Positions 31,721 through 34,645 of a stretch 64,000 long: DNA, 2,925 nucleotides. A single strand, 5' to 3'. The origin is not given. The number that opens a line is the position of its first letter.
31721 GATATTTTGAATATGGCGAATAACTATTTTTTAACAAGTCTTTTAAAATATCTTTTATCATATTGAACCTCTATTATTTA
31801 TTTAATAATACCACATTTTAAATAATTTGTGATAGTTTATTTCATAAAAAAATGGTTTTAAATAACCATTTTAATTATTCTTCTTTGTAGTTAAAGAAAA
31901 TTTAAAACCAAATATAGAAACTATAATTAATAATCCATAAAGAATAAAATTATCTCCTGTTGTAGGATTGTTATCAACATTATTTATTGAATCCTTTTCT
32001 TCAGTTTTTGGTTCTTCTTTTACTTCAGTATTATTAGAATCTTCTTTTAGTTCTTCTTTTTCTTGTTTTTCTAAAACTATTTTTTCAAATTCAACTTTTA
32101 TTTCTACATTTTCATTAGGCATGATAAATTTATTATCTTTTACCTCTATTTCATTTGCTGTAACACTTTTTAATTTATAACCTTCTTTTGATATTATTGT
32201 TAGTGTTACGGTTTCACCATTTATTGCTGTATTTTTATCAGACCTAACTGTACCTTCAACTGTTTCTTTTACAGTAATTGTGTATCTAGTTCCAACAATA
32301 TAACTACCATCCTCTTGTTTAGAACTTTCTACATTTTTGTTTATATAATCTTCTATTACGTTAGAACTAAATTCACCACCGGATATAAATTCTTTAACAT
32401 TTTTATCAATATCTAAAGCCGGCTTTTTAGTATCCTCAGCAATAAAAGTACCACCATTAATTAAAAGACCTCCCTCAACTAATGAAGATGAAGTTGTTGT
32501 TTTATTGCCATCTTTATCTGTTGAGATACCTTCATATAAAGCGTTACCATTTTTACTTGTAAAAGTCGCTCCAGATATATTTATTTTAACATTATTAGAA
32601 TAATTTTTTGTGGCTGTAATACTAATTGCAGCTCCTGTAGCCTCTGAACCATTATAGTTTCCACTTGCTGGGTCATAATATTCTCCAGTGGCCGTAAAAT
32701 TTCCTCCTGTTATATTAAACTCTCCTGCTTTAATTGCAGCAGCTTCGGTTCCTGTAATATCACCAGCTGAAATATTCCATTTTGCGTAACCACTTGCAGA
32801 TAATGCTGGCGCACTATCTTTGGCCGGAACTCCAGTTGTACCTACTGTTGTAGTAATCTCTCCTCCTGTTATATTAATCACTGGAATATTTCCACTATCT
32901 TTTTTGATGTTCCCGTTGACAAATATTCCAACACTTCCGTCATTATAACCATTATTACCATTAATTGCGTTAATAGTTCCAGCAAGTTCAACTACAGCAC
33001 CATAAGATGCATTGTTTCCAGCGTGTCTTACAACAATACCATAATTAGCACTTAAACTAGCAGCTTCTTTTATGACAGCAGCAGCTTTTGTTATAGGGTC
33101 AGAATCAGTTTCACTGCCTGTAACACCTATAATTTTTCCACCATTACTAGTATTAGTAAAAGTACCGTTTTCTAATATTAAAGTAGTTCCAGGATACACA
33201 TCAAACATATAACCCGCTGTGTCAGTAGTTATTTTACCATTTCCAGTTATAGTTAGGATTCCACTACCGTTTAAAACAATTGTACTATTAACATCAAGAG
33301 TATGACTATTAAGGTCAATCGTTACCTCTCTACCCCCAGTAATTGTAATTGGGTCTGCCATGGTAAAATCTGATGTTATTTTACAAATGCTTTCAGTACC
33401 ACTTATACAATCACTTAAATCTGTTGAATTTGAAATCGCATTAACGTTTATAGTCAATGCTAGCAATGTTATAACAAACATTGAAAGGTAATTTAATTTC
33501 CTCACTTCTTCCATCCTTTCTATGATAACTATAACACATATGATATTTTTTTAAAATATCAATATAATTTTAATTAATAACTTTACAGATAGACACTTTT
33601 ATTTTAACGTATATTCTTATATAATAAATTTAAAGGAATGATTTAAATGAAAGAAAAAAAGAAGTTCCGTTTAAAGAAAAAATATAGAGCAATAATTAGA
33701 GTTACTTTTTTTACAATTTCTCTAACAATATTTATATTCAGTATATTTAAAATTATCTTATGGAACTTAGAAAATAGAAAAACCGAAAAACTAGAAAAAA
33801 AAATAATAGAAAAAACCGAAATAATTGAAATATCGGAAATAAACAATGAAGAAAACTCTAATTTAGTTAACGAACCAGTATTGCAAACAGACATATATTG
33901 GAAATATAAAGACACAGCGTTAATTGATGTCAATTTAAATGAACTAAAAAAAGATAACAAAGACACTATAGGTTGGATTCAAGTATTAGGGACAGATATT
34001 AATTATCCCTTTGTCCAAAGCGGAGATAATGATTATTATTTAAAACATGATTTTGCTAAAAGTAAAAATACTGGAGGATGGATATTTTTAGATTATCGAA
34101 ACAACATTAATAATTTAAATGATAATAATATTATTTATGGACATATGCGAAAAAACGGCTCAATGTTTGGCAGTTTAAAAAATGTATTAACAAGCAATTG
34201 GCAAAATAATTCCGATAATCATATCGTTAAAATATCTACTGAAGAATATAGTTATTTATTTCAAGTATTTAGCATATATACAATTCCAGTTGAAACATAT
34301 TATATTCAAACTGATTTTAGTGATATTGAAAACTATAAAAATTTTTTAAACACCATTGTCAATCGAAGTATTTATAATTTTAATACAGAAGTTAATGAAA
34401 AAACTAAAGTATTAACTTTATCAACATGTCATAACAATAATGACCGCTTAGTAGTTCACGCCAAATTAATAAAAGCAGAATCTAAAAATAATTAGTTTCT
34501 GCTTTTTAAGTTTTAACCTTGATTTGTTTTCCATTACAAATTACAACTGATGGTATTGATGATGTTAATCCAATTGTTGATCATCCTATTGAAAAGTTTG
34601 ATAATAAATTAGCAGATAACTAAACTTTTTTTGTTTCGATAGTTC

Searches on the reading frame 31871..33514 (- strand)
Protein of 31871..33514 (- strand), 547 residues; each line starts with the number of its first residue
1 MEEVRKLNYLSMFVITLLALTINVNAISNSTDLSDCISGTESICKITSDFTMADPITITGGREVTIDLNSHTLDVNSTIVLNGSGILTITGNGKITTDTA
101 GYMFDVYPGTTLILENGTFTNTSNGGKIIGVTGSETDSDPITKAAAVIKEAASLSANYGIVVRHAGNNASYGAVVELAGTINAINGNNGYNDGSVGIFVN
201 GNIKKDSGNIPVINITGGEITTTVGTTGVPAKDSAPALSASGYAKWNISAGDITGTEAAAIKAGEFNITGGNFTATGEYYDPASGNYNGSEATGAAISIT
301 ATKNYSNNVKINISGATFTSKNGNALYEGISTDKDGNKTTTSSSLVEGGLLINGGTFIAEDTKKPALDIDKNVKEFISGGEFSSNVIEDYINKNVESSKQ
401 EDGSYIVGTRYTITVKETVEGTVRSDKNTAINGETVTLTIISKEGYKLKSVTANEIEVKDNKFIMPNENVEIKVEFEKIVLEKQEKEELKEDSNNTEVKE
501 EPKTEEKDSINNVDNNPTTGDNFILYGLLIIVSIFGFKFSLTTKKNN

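Call 17: search_protein_families(library=pfam, proteins=[window:31871-33514:-], max_evalue=1)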
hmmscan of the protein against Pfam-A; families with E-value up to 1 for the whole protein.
window:31871-33514:- (547 aa): 1 family
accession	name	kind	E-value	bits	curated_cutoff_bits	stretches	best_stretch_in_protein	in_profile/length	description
PF18998.6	Flg_new_2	-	1.2e-10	41.6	23.6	1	411-479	1-72/73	Divergent InlB B-repeat domain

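Call 60: search_protein_families(library=ncbifam, proteins=[window:31871-33514:-], max_evalue=0.1)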
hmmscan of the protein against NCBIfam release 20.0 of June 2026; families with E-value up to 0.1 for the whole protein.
window:31871-33514:- (547 aa): 0 families

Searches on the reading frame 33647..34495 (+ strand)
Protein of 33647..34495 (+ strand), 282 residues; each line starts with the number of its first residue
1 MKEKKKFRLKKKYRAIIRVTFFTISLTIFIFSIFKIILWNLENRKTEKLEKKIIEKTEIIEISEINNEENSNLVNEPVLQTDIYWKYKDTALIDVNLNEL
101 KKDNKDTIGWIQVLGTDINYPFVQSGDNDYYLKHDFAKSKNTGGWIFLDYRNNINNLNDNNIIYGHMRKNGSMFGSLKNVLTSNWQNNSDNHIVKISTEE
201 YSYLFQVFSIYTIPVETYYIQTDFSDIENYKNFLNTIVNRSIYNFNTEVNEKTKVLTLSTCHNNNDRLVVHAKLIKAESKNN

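Call 17: search_protein_families(library=pfam, proteins=[window:33647-34495:+], max_evalue=1)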
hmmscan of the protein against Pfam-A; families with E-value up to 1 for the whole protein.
window:33647-34495:+ (282 aa): 1 family
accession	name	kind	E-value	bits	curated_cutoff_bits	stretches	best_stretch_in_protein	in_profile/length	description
PF04203.18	Sortase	-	2.1e-13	50.6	26.6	1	112-274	2-124/125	Sortase domain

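Call 60: search_protein_families(library=ncbifam, proteins=[window:33647-34495:+], max_evalue=0.1)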
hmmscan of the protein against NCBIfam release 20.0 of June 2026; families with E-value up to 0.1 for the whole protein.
window:33647-34495:+ (282 aa): 3 families
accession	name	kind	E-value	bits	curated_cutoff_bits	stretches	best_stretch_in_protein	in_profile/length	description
TIGR03064.1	sortase_srtB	equivalog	1e-49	169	153.75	1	69-268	47-233/235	class B sortase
NF040525.1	SrtB_LPKTxSAVK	exception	6.4e-19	67.9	200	1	81-267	39-229/261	class B sortase, LPKTxAVK-specific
NF033747.1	class_E_sortase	subfamily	0.00041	20.3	160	1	164-278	118-209/211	class E sortase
